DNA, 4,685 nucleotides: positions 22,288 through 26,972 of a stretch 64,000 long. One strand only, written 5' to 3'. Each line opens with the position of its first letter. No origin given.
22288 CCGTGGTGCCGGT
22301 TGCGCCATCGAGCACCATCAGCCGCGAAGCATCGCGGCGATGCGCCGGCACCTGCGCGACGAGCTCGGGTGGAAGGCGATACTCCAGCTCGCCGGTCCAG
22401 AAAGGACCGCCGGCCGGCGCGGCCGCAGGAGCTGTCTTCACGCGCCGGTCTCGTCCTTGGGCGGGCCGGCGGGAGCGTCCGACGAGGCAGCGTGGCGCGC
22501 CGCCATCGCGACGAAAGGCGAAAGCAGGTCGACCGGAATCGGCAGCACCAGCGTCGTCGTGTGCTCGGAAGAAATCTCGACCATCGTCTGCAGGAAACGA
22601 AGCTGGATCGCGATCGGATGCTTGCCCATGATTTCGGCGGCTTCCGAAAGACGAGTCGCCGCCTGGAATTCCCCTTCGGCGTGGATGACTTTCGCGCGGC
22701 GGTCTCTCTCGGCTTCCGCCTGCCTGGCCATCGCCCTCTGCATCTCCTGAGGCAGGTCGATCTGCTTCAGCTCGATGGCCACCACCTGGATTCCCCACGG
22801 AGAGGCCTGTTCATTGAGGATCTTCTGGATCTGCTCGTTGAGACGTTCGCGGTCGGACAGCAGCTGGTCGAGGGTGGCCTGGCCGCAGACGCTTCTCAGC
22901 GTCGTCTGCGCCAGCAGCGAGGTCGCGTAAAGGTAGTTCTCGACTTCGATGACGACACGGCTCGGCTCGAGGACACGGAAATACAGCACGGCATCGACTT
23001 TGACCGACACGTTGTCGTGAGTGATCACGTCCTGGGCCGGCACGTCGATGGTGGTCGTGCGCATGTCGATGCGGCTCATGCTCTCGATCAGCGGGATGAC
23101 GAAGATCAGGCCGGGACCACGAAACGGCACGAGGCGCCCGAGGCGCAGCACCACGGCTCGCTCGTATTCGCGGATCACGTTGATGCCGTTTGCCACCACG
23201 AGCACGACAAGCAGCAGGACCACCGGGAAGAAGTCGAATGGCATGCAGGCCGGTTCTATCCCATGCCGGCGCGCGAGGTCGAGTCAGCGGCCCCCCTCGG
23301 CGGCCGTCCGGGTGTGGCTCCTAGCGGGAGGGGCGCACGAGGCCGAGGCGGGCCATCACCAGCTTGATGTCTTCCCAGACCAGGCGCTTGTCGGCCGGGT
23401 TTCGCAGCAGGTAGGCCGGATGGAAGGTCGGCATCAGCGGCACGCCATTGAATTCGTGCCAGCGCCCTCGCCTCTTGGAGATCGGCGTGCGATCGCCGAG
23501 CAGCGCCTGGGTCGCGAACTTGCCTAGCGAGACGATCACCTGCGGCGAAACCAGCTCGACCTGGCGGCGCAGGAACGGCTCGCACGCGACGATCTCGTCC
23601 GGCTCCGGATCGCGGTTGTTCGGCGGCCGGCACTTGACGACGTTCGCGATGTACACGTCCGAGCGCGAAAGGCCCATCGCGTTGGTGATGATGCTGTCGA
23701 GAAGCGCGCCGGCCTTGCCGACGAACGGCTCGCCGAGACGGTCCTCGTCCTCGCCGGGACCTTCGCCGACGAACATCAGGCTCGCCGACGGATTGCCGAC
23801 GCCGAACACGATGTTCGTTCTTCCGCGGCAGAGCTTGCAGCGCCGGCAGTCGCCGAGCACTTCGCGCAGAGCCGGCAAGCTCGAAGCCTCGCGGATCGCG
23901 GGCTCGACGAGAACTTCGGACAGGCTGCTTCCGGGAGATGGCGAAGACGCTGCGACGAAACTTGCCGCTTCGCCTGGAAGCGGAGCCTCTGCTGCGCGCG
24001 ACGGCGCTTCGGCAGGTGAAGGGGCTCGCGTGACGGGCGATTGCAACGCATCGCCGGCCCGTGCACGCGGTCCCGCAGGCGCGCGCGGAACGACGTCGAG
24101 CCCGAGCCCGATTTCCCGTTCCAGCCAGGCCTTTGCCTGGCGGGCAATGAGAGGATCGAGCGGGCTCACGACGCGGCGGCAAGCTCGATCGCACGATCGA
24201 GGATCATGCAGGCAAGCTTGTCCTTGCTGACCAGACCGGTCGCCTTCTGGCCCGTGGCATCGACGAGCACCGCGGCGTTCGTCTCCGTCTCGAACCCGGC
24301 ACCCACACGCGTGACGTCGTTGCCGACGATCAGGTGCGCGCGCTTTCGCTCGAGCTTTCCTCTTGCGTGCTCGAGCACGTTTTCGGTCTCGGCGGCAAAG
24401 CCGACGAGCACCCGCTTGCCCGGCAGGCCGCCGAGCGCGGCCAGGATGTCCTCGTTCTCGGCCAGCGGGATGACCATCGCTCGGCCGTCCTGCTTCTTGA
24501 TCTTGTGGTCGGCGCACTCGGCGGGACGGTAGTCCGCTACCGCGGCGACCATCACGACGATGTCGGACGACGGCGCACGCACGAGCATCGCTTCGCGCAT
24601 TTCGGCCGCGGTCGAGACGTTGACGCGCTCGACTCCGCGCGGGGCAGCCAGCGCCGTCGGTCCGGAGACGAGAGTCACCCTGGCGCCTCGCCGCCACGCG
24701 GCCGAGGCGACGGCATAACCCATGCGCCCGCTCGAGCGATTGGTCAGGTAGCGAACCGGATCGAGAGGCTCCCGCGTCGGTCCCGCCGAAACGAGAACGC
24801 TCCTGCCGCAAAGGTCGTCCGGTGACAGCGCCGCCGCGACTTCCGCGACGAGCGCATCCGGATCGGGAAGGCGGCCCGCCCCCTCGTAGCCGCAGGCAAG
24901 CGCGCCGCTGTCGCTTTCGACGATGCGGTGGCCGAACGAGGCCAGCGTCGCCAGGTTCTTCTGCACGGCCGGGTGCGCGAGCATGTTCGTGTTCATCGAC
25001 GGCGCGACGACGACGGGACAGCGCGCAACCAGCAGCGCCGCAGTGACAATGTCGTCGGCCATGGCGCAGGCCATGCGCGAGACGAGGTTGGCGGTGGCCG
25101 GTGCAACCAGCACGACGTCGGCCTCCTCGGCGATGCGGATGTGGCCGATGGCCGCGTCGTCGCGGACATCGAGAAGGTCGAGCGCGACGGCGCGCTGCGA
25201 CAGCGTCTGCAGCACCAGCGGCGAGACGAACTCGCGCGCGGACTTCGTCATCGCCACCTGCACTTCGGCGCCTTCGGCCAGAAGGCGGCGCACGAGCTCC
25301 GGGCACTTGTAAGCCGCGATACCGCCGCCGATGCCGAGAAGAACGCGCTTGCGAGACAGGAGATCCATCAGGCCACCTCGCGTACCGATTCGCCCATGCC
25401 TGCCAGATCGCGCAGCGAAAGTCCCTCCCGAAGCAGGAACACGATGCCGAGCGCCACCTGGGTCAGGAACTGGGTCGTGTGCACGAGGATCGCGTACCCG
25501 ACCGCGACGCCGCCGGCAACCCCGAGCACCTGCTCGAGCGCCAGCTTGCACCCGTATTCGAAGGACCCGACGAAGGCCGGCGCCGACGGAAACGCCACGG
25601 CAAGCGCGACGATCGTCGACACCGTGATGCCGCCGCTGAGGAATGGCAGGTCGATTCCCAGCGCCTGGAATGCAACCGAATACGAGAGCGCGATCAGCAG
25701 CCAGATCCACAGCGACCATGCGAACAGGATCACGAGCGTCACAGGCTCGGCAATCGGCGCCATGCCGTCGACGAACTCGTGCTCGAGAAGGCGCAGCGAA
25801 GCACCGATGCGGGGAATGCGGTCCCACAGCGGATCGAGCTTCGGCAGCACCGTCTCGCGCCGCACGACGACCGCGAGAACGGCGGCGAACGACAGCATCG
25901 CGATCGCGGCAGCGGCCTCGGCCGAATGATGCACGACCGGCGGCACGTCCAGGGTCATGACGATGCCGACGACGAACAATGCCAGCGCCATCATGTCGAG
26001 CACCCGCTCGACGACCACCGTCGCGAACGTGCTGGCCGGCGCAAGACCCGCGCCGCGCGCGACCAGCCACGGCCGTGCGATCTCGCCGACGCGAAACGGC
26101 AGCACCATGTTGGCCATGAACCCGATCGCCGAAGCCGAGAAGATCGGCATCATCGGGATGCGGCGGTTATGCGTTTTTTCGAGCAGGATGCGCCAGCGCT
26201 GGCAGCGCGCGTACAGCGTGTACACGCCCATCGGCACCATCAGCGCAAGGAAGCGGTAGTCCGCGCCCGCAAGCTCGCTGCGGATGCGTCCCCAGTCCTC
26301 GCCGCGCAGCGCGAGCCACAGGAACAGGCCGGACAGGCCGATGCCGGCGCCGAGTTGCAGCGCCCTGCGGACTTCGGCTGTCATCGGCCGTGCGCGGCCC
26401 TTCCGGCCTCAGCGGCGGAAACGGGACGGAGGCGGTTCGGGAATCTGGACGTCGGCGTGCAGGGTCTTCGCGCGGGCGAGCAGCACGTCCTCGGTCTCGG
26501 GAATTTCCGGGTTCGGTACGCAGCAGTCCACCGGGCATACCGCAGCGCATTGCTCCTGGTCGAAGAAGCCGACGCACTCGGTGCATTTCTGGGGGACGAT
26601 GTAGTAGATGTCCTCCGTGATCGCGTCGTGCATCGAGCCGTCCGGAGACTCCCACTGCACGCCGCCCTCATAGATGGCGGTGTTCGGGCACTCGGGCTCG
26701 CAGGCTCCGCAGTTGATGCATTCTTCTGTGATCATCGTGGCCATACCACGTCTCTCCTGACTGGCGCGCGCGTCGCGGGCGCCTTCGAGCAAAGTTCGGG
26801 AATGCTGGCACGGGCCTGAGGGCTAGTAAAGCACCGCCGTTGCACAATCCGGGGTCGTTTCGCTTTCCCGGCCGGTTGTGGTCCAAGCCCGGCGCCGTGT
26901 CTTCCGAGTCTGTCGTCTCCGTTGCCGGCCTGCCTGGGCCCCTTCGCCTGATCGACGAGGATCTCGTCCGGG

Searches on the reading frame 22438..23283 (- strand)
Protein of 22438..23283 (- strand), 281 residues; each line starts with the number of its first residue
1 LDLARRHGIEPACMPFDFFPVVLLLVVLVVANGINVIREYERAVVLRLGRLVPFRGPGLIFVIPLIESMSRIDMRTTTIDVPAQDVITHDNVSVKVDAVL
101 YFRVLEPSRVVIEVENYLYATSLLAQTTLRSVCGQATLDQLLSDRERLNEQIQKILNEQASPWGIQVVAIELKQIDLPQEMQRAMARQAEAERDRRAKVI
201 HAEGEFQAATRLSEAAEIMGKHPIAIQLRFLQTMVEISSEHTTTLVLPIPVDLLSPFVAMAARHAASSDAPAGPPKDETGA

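Call 20: search_protein_families(library=pfam, proteins=[window:22438-23283:-])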
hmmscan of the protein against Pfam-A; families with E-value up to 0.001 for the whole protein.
window:22438-23283:- (281 aa): 2 families
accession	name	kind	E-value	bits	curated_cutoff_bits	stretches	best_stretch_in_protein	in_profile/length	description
PF01145.31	Band_7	-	7.3e-42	143.8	23.6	1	36-205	2-175/176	SPFH domain / Band 7 family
PF13421.11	Band_7_1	-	0.00019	21.5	24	1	137-190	155-208/211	SPFH domain-Band 7 family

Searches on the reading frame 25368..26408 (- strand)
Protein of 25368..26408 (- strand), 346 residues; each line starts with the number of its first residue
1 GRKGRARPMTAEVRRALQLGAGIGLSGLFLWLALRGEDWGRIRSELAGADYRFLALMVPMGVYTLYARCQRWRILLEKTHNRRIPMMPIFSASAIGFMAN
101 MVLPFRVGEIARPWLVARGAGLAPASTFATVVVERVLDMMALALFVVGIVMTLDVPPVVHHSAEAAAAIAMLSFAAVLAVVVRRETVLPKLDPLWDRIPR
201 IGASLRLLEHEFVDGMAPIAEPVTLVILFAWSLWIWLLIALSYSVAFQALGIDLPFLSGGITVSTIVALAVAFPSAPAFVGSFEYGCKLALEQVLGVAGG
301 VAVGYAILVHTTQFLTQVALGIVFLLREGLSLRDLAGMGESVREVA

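Call 20: search_protein_families(library=pfam, proteins=[window:25368-26408:-])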
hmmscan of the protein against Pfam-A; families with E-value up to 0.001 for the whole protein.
window:25368-26408:- (346 aa): 1 family
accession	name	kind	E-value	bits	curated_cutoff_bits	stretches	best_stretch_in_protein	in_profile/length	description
PF03706.18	LPG_synthase_TM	-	8e-44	150.7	33.4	1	21-321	3-302/302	Lysylphosphatidylglycerol synthase TM region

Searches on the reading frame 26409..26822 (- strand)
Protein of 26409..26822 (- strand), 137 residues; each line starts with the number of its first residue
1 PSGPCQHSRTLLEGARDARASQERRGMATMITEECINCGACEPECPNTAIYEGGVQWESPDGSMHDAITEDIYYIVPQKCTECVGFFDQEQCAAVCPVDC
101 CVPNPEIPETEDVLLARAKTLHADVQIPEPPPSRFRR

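Call 20: search_protein_families(library=pfam, proteins=[window:26409-26822:-])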
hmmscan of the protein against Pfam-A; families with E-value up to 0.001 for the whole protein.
window:26409-26822:- (137 aa): 8 families
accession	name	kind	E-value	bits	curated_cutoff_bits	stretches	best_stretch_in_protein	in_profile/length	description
PF12838.12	Fer4_7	-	1.2e-09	38.9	27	1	35-100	2-52/52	4Fe-4S dicluster domain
PF13187.11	Fer4_9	-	1.4e-06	28.7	27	2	34-99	1-50/52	4Fe-4S dicluster domain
PF13183.11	Fer4_8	-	4.6e-06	27.5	27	1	33-99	3-67/68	4Fe-4S dicluster domain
PF00037.32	Fer4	-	9.4e-06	25.7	21.1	1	31-51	4-24/24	4Fe-4S binding domain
PF14697.11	Fer4_21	-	1.8e-05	25.2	35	0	26-48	32-55/59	4Fe-4S dicluster domain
PF12797.12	Fer4_2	-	7.5e-05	22.9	24.5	0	31-46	6-21/22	4Fe-4S binding domain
PF13484.11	Fer4_16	-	0.00033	21.8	30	1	34-98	1-65/66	4Fe-4S double cluster binding domain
PF13237.11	Fer4_10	-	0.0004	20.7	25.5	0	32-97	6-53/53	4Fe-4S dicluster domain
